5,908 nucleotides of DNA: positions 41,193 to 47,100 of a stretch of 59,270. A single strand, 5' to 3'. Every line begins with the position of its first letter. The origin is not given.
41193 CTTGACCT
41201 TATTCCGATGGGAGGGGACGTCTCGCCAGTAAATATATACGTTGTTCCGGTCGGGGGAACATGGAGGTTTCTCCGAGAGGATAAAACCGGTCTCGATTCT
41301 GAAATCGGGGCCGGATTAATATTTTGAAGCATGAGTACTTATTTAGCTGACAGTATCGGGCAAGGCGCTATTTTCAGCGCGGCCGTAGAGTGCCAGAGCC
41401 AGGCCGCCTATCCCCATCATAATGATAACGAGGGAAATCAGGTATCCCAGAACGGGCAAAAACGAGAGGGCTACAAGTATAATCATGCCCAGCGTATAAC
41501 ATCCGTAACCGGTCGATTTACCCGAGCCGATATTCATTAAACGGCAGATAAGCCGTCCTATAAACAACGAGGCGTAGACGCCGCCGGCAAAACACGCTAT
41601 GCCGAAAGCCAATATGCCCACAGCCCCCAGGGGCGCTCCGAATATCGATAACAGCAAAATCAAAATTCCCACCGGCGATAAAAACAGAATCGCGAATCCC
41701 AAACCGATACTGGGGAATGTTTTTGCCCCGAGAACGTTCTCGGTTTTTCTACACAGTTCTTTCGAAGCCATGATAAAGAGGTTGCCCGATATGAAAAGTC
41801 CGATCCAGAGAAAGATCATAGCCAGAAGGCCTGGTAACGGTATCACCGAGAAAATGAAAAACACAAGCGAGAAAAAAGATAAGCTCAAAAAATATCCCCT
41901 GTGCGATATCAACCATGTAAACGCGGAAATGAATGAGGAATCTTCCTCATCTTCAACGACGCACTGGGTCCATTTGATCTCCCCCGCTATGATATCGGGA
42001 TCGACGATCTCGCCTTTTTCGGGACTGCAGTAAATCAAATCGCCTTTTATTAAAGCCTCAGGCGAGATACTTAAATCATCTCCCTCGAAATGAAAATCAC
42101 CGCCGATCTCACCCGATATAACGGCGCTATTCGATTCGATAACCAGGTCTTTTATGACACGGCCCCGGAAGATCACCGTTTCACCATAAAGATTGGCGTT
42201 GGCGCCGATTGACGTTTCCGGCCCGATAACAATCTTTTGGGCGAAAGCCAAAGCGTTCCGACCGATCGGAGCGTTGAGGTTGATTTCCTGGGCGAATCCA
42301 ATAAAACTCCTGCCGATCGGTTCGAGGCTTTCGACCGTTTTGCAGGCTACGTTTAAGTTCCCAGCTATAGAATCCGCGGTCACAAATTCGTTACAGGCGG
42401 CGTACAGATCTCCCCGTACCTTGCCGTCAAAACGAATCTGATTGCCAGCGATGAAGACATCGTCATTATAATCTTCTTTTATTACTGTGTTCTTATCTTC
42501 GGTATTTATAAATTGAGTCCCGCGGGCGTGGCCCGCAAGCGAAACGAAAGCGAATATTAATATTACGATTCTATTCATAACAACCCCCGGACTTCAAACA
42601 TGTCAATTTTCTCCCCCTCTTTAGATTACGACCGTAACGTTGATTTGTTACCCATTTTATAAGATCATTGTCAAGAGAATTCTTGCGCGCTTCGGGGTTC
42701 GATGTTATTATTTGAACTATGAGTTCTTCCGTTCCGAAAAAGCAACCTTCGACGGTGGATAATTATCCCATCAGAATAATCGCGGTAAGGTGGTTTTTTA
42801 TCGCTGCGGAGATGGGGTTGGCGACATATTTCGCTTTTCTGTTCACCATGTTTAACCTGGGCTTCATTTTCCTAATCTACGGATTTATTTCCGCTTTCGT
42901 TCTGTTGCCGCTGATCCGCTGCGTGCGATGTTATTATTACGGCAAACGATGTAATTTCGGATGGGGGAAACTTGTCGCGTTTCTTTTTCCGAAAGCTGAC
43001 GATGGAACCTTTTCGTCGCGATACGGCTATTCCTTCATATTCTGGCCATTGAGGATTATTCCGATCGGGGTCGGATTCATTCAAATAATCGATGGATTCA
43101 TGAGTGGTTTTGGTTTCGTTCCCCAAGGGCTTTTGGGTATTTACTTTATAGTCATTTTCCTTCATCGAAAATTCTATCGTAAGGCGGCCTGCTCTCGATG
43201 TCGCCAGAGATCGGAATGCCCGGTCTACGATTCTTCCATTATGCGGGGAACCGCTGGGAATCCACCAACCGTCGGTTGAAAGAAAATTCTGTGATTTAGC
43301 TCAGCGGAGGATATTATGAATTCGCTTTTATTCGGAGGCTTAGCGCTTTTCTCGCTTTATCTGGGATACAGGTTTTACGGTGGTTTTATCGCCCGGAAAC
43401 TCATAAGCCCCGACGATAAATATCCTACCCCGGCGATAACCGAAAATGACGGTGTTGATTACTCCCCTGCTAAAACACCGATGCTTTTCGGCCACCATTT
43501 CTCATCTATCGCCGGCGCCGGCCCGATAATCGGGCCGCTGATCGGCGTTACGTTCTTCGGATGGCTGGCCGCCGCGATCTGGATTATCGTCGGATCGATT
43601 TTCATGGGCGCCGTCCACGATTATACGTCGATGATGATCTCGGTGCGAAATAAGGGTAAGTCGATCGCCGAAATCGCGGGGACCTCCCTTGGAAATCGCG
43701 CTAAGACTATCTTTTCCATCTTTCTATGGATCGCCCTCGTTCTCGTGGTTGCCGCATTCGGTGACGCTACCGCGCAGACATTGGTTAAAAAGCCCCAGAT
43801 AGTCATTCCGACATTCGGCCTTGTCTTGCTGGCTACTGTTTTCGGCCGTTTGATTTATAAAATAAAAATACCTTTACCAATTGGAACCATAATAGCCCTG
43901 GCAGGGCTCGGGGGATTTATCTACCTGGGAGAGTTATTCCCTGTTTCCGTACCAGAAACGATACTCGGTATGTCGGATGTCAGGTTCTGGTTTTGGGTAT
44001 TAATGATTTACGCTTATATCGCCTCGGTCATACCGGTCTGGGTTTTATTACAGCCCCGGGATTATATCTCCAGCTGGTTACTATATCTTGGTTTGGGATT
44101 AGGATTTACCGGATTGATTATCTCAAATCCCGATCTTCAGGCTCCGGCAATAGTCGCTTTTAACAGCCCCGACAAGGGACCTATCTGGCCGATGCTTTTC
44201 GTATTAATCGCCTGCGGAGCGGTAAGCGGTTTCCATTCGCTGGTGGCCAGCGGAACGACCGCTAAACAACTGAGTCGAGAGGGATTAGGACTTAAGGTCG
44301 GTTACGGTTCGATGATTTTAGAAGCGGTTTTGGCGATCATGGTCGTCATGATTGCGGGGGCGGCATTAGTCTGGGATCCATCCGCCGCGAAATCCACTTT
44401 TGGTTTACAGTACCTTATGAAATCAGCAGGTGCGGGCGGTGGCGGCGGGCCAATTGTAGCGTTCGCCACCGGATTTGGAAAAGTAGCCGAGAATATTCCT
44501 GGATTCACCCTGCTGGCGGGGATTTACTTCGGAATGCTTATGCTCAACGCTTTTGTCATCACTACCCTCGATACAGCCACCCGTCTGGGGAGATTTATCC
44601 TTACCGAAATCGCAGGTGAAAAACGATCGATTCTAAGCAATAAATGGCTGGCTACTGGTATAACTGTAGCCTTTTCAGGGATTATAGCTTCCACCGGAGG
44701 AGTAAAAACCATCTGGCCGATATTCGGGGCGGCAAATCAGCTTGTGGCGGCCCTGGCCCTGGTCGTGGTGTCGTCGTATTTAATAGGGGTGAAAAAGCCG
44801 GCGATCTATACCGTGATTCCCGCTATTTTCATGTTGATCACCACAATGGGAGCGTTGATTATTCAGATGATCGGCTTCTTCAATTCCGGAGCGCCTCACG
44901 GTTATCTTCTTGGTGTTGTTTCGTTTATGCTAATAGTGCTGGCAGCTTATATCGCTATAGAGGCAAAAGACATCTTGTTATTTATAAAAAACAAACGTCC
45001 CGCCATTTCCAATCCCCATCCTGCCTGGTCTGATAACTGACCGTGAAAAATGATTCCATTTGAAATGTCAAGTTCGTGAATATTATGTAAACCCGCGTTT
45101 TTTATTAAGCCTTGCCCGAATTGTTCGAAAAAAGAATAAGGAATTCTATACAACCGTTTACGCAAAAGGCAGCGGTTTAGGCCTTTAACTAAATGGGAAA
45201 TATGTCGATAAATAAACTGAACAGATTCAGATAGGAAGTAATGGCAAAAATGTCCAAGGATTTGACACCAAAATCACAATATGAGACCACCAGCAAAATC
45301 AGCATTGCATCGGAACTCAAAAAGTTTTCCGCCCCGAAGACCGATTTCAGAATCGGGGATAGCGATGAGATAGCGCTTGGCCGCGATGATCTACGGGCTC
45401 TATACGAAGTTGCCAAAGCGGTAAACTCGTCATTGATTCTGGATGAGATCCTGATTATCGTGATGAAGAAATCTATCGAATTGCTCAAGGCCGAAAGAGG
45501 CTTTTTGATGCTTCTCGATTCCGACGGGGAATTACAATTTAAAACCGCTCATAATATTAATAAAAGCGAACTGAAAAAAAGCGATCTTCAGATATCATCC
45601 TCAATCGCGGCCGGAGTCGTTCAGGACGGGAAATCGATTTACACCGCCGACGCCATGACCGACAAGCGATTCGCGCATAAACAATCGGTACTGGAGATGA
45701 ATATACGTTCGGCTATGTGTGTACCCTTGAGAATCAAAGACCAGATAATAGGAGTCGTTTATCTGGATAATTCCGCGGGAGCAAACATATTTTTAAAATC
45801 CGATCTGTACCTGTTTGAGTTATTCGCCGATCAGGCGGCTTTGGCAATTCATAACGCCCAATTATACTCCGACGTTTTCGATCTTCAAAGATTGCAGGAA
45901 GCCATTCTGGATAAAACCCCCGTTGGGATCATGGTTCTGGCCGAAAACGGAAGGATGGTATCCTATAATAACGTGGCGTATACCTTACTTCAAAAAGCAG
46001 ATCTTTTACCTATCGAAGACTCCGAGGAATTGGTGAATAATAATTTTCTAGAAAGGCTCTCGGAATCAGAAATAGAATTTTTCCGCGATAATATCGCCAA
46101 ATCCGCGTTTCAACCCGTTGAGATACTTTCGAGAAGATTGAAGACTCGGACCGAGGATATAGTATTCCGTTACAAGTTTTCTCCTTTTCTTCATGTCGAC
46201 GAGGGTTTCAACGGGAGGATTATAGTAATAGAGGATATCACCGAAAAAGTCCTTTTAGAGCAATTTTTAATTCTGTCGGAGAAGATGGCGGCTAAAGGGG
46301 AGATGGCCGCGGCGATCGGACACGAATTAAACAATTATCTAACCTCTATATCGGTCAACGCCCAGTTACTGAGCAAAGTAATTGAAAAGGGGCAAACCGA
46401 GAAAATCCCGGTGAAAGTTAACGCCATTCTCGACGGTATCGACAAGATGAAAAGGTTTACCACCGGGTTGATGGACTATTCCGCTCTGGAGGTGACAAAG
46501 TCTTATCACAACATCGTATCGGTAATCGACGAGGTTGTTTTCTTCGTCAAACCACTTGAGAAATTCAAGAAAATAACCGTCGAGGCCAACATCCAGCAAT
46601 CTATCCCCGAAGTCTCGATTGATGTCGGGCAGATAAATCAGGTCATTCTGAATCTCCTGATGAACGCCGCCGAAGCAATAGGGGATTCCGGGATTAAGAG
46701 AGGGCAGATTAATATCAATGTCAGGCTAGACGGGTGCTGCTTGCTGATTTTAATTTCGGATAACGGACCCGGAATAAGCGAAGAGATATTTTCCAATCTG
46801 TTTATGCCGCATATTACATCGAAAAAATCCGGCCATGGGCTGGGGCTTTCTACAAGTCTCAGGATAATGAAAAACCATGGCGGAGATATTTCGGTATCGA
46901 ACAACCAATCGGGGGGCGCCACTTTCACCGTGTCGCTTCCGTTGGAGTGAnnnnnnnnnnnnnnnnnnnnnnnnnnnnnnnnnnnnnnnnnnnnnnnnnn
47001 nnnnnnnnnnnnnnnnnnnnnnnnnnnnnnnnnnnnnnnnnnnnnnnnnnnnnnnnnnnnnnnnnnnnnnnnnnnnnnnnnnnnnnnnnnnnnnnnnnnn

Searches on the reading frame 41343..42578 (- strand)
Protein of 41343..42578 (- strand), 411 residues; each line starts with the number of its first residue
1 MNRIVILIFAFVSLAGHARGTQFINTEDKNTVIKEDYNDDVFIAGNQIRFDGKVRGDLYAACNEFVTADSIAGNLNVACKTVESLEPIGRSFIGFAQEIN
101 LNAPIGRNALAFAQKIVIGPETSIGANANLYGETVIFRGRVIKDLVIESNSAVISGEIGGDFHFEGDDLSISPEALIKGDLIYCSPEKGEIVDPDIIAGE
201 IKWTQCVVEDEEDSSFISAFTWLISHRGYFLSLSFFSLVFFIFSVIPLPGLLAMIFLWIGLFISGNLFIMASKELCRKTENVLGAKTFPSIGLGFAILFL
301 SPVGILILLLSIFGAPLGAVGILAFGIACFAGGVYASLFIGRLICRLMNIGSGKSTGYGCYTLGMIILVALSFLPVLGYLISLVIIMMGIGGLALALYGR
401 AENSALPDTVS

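Call 8: search_protein_families(library=pfam, proteins=[window:41343-42578:-], max_evalue=0.01)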
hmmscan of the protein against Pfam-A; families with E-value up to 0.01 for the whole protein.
window:41343-42578:- (411 aa): 1 family
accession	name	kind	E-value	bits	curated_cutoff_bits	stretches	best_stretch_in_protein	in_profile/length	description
PF04519.19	Bactofilin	-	0.001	19.7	27.9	0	140-183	42-82/98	Polymer-forming cytoskeletal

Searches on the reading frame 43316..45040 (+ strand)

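Call 8: search_protein_families(library=pfam, proteins=[window:43316-45040:+], max_evalue=0.01)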
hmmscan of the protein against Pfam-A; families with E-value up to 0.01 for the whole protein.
window:43316-45040:+ (574 aa): 1 family
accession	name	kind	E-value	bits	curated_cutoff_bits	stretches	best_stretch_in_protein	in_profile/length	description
PF02554.20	CstA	-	7.2e-141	471.1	27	1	4-513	3-560/560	Carbon starvation protein CstA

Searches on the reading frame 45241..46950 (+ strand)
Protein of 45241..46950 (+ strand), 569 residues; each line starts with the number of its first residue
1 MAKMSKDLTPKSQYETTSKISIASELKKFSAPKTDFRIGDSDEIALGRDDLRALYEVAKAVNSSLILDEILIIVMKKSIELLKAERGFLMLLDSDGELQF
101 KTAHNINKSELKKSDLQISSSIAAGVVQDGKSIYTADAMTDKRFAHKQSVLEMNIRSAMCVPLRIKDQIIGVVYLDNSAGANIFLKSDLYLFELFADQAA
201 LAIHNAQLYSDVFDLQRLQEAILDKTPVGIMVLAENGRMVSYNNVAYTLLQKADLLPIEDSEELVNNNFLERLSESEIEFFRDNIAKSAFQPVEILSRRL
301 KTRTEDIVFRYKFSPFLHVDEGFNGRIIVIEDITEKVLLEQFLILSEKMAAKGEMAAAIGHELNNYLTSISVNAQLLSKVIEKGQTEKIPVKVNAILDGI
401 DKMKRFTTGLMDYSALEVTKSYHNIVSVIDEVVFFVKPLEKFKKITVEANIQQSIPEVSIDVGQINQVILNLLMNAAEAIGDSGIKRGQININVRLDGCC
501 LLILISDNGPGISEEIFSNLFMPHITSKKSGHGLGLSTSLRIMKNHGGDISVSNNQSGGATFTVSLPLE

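Call 8: search_protein_families(library=pfam, proteins=[window:45241-46950:+], max_evalue=0.01)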
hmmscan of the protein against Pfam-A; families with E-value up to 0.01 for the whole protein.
window:45241-46950:+ (569 aa): 7 families
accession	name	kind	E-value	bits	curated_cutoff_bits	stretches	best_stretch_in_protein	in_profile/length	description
PF02518.31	HATPase_c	-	3e-21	76.4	26.4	1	462-569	3-110/111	Histidine kinase-, DNA gyrase B-, and HSP90-like ATPase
PF01590.32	GAF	-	5.4e-17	63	22.4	1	67-203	2-133/133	GAF domain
PF13492.12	GAF_3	-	9.7e-16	58.8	27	1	67-205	2-129/129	GAF domain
PF13185.12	GAF_2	-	2.9e-15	57.1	28.6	1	67-204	4-136/136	GAF domain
PF00512.31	HisKA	-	1.9e-06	28.2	26.9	1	351-417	1-64/66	His Kinase A (phospho-acceptor) domain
PF14501.12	HATPase_c_5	-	0.00018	21.8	22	1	465-556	6-92/102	GHKL domain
PF13426.13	PAS_9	-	0.00055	20.6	27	1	227-335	1-103/103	PAS domain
